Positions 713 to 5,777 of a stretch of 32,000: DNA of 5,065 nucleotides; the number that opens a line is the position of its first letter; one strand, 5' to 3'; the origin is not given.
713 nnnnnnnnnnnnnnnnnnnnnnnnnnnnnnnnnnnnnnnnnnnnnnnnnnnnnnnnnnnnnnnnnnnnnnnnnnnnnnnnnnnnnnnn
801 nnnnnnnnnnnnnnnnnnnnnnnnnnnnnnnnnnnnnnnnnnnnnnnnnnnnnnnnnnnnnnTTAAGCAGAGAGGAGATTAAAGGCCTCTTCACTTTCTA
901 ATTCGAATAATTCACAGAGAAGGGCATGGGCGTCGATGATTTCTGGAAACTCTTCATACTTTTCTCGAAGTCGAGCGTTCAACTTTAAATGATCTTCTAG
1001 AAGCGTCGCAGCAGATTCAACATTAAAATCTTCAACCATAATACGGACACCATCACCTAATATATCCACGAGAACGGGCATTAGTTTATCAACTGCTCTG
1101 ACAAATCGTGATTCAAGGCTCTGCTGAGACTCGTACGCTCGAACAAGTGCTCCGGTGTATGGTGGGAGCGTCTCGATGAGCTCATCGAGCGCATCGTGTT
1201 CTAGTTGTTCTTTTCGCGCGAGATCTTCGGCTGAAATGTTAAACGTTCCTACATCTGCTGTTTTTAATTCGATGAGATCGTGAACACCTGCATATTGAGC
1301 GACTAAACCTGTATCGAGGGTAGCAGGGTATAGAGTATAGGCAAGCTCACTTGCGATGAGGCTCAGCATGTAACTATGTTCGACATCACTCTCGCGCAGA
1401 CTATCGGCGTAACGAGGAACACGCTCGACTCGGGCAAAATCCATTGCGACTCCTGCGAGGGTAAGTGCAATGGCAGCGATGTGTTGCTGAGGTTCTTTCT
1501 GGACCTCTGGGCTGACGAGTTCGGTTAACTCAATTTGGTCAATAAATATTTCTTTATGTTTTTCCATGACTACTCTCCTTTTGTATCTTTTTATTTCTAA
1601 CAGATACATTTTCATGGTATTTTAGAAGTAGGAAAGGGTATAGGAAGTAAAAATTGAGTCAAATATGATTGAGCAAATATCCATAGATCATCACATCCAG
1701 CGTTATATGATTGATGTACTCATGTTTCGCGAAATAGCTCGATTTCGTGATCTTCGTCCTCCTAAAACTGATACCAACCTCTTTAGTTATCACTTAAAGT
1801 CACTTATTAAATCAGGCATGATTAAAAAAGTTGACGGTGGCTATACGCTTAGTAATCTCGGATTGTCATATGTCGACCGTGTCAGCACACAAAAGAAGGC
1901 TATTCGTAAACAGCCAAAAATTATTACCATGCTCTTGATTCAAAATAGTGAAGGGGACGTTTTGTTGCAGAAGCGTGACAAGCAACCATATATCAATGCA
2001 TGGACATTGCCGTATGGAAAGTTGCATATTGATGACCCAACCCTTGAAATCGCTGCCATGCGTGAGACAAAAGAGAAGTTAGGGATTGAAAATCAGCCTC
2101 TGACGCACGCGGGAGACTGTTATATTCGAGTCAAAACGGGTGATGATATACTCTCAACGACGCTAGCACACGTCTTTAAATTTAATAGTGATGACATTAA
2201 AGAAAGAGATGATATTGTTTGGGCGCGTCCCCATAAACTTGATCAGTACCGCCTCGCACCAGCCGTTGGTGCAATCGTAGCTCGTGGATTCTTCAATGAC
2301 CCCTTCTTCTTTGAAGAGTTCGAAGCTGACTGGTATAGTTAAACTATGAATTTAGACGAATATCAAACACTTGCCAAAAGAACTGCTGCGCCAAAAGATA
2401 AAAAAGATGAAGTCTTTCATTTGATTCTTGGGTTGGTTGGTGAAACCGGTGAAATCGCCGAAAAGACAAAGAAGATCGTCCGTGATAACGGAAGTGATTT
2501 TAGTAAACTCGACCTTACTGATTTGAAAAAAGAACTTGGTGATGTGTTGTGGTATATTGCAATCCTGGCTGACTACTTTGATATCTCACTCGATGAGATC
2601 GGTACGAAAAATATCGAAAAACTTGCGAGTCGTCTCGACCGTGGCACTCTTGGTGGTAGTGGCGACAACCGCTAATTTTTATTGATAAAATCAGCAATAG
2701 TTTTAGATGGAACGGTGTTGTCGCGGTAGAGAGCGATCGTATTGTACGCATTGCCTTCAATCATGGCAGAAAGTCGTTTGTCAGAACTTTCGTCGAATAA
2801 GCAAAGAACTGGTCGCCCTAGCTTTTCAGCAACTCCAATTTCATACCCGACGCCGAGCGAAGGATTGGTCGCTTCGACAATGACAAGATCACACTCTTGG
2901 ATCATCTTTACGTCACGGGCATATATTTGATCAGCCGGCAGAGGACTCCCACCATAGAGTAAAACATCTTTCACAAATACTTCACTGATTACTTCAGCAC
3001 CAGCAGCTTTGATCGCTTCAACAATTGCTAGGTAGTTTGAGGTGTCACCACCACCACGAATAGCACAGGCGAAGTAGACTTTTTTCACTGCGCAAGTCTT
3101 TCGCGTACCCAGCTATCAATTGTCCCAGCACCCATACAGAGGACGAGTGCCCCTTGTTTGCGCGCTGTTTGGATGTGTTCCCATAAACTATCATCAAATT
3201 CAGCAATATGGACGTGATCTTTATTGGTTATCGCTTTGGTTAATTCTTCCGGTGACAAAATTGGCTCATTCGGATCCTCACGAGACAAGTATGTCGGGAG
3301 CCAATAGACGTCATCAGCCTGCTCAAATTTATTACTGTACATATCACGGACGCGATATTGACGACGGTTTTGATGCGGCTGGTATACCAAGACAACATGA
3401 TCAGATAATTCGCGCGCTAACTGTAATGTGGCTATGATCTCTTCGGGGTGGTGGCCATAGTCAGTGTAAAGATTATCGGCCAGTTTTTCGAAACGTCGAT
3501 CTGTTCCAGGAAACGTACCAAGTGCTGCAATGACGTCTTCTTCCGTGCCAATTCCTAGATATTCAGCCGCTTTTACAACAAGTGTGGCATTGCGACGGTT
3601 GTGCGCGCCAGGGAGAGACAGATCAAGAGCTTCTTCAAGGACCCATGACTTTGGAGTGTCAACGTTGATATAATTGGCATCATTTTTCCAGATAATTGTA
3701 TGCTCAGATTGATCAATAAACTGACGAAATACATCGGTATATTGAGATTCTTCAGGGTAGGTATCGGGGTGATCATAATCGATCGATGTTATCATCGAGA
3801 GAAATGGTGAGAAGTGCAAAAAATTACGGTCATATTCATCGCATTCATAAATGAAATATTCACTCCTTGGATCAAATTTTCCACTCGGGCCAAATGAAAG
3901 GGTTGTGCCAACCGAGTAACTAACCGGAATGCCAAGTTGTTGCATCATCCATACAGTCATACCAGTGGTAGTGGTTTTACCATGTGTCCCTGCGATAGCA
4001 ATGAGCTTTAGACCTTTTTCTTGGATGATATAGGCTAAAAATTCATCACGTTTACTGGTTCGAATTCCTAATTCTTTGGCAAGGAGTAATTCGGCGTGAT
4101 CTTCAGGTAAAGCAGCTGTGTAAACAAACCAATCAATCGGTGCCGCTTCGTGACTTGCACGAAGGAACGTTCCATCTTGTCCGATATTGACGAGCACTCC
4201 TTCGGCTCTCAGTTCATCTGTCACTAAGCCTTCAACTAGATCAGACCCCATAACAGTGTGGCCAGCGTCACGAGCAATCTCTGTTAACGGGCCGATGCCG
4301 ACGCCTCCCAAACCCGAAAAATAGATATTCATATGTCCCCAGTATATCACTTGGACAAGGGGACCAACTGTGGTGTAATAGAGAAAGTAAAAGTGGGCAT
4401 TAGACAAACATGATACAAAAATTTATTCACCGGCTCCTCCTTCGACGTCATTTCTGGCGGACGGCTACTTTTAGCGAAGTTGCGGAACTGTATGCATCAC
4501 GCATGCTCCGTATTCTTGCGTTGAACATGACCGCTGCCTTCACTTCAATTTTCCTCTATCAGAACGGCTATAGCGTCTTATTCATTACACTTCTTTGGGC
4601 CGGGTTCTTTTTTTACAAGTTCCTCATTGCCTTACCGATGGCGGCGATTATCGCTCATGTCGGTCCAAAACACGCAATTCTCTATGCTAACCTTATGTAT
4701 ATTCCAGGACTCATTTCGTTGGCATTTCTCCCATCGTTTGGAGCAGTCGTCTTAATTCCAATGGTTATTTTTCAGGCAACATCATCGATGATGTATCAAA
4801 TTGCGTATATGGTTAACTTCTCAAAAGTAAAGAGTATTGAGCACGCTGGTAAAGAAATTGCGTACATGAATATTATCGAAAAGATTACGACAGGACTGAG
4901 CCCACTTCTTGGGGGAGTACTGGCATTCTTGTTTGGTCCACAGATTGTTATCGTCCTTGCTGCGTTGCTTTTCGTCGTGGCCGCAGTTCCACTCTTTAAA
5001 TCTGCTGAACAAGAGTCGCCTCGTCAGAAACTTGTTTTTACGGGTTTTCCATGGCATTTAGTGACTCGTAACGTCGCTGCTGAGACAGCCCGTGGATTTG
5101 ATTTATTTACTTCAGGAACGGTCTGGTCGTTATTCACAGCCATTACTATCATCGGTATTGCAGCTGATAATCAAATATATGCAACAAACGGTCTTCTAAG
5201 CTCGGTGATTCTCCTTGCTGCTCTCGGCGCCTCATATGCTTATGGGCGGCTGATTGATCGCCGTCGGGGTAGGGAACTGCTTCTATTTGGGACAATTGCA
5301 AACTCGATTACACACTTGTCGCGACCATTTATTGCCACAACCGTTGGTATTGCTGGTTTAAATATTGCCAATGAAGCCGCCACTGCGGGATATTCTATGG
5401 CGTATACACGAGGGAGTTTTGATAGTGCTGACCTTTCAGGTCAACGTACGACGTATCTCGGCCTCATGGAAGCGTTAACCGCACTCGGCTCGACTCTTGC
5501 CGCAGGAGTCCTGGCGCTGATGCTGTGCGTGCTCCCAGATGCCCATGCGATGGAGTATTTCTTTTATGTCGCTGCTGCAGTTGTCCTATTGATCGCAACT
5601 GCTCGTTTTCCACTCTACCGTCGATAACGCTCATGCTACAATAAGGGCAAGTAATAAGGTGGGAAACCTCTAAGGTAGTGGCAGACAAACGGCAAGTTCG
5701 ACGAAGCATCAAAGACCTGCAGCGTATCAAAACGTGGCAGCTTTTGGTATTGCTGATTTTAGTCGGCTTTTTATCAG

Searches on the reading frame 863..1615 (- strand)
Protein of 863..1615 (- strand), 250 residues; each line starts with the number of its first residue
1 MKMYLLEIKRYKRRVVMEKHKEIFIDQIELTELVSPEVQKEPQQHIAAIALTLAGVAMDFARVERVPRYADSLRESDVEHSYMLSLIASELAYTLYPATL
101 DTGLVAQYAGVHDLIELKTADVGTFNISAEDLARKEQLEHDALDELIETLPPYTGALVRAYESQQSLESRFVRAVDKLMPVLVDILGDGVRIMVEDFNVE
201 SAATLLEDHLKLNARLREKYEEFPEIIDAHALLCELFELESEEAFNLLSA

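Call 10: search_protein_families(library=pfam, proteins=[window:863-1615:-], max_evalue=0.01)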
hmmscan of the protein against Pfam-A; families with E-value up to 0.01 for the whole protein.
window:863-1615:- (250 aa): 3 families
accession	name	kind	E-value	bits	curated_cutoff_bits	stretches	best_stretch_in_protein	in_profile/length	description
PF13023.12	HD_3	-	6.6e-17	62.3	22.5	1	71-191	17-138/165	HD domain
PF12917.13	YfbR-like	-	1.8e-07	31.4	25.9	1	60-179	9-136/182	5'-deoxynucleotidase YfbR-like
PF01966.28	HD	-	0.0022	18.7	22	1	79-178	3-113/116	HD domain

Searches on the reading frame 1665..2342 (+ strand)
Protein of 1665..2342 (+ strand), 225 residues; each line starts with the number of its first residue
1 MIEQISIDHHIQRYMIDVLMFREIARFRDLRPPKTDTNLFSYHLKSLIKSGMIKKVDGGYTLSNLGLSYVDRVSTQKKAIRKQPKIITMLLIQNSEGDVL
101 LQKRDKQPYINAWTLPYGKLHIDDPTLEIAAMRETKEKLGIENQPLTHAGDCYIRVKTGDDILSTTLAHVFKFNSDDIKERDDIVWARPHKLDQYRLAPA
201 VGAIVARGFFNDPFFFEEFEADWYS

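Call 10: search_protein_families(library=pfam, proteins=[window:1665-2342:+], max_evalue=0.01)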
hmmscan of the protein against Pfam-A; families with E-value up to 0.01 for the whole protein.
window:1665-2342:+ (225 aa): 3 families
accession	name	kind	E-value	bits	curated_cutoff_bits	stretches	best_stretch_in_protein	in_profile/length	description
PF00293.34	NUDIX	-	3.4e-11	43.7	21.1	1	89-172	7-92/134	NUDIX domain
PF14815.12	NUDIX_4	-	7.6e-07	29.4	35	1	88-206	1-112/113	NUDIX domain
PF24038.1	DUF7347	-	0.0033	18.1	27.6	1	35-71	40-75/77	Domain of unknown function (DUF7347)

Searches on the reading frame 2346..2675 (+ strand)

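Call 10: search_protein_families(library=pfam, proteins=[window:2346-2675:+], max_evalue=0.01)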
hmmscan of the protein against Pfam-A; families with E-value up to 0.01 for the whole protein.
window:2346-2675:+ (109 aa): 1 family
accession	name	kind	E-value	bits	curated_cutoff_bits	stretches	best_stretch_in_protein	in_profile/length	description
PF03819.22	MazG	-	6.3e-10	39.6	22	1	26-96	6-69/74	MazG nucleotide pyrophosphohydrolase domain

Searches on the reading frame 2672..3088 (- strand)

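Call 10: search_protein_families(library=pfam, proteins=[window:2672-3088:-], max_evalue=0.01)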
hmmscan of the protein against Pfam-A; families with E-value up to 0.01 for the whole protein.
window:2672-3088:- (138 aa): 2 families
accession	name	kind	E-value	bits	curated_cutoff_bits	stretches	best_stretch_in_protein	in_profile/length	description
PF05014.21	Nuc_deoxyrib_tr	-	3.4e-13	50.2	28.8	1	4-103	1-102/117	Nucleoside 2-deoxyribosyltransferase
PF14359.12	DUF4406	-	0.001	19.8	22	1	2-95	1-90/91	Domain of unknown function (DUF4406)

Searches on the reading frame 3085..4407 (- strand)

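Call 10: search_protein_families(library=pfam, proteins=[window:3085-4407:-], max_evalue=0.01)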
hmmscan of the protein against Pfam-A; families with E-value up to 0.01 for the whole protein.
window:3085-4407:- (440 aa): 3 families
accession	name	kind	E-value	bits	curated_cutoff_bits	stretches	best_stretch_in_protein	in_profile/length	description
PF01225.30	Mur_ligase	-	6.8e-15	55.7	21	1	28-130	2-93/95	Mur ligase family, catalytic domain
PF02875.26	Mur_ligase_C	-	8e-11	43.3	28.4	1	304-428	1-127/127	Mur ligase, glutamate ligase domain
PF08245.18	Mur_ligase_M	-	1.6e-08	35.2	24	1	138-246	1-127/200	Mur ligase middle domain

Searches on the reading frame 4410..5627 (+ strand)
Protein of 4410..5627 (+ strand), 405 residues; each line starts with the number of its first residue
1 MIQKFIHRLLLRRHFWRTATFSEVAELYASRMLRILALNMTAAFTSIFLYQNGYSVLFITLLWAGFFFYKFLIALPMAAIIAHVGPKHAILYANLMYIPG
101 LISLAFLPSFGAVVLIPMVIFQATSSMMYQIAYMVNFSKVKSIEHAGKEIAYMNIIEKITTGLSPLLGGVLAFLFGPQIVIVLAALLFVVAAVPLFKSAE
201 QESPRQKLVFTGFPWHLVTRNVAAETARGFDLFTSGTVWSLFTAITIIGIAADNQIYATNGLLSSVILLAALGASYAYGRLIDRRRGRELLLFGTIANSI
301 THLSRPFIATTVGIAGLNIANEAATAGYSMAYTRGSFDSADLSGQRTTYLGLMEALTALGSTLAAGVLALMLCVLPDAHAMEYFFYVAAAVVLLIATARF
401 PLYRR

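Call 10: search_protein_families(library=pfam, proteins=[window:4410-5627:+], max_evalue=0.01)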
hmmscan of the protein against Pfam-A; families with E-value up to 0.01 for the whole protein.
window:4410-5627:+ (405 aa): 2 families
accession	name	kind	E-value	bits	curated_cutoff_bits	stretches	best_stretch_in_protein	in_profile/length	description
PF07690.21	MFS_1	-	1.2e-13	51.1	33.4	2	30-249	4-215/347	Major Facilitator Superfamily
PF12832.13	MFS_1_like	-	0.0044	16.5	25.2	0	14-172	204-358/373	MFS_1 like family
